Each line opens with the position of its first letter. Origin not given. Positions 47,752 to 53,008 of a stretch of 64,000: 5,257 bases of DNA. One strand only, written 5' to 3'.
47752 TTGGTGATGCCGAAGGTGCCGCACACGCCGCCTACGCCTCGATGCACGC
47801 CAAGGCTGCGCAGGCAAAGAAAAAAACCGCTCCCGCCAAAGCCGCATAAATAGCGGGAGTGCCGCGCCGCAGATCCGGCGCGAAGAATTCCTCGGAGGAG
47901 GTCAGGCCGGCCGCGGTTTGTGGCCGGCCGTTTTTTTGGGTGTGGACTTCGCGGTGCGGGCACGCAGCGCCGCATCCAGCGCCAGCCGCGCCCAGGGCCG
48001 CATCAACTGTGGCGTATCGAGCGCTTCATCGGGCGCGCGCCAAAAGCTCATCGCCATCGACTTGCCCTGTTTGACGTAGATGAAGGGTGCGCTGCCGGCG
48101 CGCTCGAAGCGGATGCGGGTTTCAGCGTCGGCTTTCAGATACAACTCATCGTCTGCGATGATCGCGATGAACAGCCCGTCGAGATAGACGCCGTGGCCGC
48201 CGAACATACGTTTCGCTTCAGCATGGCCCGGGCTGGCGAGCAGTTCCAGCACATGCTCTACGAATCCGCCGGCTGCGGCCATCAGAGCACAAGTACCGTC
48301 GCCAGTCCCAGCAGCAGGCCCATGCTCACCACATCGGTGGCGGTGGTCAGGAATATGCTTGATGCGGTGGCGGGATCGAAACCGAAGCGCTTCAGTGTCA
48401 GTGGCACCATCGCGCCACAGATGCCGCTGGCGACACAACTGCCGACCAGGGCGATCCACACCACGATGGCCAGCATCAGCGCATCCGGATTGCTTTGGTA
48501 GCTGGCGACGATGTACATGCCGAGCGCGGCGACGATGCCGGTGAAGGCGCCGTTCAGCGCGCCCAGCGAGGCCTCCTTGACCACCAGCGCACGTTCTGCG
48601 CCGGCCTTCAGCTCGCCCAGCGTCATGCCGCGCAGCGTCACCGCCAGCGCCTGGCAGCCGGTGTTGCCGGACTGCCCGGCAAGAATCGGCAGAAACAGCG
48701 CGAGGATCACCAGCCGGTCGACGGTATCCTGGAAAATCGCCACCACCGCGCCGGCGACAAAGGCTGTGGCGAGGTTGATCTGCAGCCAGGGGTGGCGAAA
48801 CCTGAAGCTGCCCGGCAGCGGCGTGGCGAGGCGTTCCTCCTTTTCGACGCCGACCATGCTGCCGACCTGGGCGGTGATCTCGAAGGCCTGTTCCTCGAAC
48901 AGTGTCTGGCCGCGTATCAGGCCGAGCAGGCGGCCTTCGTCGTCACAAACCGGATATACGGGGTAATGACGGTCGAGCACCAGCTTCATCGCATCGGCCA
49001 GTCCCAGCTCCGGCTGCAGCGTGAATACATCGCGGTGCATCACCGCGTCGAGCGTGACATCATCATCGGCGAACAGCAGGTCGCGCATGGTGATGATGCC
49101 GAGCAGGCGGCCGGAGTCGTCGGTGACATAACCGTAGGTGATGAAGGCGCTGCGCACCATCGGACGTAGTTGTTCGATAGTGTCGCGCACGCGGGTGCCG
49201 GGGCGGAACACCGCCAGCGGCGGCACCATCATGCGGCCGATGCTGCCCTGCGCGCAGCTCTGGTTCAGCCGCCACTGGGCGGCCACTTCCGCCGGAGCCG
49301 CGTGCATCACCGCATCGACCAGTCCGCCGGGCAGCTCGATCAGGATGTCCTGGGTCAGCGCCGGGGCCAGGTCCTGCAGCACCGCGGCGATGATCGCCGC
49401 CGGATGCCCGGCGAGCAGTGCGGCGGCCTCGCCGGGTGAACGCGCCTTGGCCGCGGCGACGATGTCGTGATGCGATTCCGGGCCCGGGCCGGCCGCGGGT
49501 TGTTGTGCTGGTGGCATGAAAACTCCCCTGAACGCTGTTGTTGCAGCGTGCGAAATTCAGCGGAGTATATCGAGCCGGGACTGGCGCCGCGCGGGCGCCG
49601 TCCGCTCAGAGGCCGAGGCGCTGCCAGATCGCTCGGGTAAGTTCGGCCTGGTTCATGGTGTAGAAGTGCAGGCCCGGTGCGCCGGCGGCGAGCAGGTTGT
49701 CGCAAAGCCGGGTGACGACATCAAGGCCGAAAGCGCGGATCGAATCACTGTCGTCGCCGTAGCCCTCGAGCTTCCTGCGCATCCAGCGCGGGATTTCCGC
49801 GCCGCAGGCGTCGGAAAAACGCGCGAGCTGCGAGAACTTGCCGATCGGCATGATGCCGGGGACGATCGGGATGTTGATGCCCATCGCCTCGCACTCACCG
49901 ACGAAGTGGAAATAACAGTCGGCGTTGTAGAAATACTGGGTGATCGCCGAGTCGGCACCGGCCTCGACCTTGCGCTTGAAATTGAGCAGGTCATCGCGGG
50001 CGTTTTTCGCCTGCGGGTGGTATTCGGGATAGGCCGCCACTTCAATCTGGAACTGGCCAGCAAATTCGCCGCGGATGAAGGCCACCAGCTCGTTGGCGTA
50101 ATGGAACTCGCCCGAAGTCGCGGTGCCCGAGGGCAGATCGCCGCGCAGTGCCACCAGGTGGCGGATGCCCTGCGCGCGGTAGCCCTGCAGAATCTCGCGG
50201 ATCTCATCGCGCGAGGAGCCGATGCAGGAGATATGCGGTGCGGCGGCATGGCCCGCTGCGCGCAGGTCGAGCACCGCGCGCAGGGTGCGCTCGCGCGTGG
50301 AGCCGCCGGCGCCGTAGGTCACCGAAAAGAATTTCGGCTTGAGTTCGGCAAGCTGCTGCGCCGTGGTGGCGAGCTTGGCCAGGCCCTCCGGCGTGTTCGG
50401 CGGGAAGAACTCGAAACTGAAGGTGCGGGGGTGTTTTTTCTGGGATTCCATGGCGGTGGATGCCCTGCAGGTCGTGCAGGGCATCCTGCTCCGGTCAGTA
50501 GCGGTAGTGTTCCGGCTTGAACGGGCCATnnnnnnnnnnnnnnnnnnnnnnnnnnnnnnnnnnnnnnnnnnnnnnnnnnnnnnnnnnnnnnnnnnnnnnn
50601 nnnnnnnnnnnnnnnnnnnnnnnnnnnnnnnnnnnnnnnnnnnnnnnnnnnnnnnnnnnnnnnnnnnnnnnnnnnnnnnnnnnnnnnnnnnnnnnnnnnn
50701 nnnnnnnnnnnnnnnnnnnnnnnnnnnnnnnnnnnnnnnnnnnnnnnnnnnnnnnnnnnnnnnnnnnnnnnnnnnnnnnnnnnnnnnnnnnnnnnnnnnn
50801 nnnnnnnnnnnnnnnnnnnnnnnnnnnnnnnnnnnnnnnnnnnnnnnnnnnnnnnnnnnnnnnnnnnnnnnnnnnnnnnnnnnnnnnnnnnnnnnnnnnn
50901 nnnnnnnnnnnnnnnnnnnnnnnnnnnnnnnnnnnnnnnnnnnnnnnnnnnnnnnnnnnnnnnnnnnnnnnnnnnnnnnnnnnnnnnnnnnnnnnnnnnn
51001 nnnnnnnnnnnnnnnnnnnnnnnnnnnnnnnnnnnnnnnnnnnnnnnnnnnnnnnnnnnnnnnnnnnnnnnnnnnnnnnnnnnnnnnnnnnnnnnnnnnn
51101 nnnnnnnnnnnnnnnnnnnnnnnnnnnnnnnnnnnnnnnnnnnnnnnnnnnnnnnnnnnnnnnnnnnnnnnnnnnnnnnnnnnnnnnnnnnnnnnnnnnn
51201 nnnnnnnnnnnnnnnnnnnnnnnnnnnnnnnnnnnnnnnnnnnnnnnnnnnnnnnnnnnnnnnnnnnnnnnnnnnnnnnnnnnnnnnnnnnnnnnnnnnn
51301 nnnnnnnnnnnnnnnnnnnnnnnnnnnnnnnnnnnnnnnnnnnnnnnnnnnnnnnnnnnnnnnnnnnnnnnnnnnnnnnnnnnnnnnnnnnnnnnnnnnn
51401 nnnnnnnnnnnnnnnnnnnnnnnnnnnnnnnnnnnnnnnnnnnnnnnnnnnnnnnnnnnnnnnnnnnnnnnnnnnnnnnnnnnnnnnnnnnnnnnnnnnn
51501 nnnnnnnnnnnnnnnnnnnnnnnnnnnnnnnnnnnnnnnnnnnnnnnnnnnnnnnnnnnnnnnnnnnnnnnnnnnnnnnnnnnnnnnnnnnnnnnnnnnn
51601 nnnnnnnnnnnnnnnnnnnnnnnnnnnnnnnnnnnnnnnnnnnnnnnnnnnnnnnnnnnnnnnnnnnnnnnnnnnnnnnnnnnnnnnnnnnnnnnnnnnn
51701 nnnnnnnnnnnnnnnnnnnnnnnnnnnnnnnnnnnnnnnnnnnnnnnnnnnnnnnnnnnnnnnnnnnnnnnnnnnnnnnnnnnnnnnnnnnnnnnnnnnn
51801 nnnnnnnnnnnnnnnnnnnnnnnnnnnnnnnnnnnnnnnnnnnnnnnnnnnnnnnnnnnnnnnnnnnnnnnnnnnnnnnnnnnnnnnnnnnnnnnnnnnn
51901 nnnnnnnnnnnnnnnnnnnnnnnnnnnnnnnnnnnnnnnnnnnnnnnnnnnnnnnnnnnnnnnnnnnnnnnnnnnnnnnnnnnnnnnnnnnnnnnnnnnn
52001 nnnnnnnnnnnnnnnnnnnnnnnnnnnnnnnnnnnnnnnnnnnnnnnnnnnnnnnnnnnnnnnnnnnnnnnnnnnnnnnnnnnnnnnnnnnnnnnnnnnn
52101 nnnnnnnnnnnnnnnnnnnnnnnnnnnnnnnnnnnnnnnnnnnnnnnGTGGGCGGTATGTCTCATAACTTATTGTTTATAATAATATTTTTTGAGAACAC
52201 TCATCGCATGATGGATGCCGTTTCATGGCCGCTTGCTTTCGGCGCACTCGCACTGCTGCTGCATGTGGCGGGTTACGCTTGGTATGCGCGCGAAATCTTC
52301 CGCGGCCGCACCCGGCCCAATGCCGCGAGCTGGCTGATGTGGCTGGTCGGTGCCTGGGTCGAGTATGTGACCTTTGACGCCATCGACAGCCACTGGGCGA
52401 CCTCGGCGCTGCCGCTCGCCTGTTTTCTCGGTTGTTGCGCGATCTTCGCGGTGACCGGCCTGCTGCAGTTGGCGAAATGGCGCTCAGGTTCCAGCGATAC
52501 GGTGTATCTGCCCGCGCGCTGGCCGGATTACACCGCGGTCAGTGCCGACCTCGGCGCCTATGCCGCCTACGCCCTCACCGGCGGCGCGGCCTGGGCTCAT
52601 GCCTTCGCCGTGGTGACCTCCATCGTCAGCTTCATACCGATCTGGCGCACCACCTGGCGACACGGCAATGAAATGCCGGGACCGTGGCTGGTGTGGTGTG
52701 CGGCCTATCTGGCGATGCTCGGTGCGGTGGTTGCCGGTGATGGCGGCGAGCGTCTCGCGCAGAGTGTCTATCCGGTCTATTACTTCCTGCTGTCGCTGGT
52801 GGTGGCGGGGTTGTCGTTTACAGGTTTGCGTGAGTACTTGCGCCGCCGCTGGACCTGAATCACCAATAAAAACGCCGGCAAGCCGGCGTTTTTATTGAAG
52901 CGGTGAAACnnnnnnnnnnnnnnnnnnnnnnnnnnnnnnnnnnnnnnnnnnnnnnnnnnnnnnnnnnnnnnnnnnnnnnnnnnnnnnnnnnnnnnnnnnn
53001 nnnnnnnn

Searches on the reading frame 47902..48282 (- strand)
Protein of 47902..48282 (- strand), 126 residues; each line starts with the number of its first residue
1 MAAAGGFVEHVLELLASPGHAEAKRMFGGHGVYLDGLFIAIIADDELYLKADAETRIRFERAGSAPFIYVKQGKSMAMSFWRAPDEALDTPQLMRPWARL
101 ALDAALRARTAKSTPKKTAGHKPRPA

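Call 61: search_protein_families(library=ncbifam, proteins=[window:47902-48282:-], max_evalue=0.1)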
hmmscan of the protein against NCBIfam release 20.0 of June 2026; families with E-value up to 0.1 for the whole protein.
window:47902-48282:- (126 aa): 0 families

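Call 62: search_protein_families(library=pfam, proteins=[window:47902-48282:-], max_evalue=1)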
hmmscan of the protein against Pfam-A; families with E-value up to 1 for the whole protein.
window:47902-48282:- (126 aa): 1 family
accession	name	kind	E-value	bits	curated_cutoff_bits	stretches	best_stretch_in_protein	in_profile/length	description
PF04993.18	TfoX_N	-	1.3e-30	105.8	30.1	1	13-105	1-91/91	TfoX N-terminal domain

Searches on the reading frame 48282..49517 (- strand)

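Call 17: search_protein_families(library=pfam, proteins=[window:48282-49517:-])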
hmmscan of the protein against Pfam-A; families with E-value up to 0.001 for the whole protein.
window:48282-49517:- (411 aa): 2 families
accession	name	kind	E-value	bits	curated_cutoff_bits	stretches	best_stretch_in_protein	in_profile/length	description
PF01769.21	MgtE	-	3.9e-27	95.4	27.6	1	276-405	1-125/125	Divalent cation transporter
PF00571.33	CBS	-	9.7e-18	64.7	24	2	158-202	3-47/57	CBS domain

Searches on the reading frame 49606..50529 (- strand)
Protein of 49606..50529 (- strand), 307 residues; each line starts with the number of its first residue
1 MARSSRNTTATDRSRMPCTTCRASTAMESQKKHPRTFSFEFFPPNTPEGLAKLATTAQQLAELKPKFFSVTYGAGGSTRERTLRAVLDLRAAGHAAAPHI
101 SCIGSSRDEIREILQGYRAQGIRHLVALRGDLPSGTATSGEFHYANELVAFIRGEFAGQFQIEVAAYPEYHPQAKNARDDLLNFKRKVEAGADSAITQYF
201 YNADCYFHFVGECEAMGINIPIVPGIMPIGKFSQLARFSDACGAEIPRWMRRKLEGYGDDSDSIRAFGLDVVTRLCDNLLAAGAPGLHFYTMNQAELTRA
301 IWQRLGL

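Call 17: search_protein_families(library=pfam, proteins=[window:49606-50529:-])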
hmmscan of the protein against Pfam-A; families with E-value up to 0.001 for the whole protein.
window:49606-50529:- (307 aa): 1 family
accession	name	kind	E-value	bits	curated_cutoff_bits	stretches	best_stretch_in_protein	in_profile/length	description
PF02219.23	MTHFR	-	3.4e-88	296.1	24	1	32-306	8-287/287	Methylenetetrahydrofolate reductase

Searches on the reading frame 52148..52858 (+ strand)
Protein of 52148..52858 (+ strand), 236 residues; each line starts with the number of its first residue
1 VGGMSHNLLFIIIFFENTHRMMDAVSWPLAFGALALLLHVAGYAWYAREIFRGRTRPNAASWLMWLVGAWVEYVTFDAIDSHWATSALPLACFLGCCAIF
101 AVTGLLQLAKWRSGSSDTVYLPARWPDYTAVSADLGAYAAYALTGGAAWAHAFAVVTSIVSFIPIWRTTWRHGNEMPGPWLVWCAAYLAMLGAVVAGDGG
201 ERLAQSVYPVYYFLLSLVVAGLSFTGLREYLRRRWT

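Call 17: search_protein_families(library=pfam, proteins=[window:52148-52858:+])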
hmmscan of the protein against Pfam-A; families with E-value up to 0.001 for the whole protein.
window:52148-52858:+ (236 aa): 0 families

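Call 61: search_protein_families(library=ncbifam, proteins=[window:52208-52858:+], max_evalue=0.1)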
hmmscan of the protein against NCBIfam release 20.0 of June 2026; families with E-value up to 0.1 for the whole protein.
window:52208-52858:+ (216 aa): 0 families

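Call 62: search_protein_families(library=pfam, proteins=[window:52208-52858:+], max_evalue=1)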
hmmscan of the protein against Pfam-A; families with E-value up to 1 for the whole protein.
window:52208-52858:+ (216 aa): 1 family
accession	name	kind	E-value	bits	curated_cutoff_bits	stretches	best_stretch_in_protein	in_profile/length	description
PF10327.15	7TM_GPCR_Sri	-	0.13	11.9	23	1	58-148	121-212/303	Serpentine type 7TM GPCR chemoreceptor Sri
